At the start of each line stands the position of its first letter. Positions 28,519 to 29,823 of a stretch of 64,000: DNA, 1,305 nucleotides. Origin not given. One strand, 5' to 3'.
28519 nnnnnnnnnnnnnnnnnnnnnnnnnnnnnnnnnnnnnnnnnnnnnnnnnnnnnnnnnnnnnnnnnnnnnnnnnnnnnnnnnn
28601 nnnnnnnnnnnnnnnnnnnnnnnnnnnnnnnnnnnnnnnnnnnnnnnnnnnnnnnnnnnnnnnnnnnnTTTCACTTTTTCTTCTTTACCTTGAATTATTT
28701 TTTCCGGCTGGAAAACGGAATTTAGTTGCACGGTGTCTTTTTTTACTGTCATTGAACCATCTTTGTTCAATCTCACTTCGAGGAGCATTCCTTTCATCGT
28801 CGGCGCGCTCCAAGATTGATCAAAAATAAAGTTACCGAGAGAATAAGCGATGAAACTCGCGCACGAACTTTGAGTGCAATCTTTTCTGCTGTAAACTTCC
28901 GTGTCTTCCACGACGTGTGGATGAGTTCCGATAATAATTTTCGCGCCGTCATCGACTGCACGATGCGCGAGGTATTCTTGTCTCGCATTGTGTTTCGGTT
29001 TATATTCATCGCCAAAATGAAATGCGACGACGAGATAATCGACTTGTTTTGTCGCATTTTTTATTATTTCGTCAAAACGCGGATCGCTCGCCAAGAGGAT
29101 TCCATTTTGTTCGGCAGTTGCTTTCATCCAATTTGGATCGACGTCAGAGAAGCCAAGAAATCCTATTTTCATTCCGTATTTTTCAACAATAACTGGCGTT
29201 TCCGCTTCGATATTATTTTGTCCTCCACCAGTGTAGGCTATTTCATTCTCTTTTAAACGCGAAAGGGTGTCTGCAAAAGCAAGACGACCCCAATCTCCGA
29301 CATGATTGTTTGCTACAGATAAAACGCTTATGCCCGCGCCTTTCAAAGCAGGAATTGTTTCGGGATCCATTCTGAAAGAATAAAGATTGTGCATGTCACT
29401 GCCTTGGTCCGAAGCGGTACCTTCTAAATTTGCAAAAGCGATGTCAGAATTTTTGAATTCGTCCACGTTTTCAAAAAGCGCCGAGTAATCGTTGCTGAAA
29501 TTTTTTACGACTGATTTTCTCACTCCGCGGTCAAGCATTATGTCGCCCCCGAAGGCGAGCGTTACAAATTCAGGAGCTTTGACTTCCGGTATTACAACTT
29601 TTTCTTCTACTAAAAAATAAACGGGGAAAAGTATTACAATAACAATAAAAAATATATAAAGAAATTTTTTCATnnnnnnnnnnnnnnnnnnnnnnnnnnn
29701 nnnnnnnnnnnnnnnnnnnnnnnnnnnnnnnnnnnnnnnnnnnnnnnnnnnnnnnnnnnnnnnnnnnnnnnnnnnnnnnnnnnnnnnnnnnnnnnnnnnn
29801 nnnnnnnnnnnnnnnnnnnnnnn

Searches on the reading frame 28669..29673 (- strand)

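Call 85: search_protein_families(library=pfam, proteins=[window:28669-29673:-], max_evalue=0.001)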
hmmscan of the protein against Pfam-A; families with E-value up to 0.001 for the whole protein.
window:28669-29673:- (335 aa): 1 family
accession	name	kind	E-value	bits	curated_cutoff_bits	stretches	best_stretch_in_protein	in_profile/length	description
PF09587.15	PGA_cap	-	3.7e-67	226.9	27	1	38-286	1-255/255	Bacterial capsule synthesis protein PGA_cap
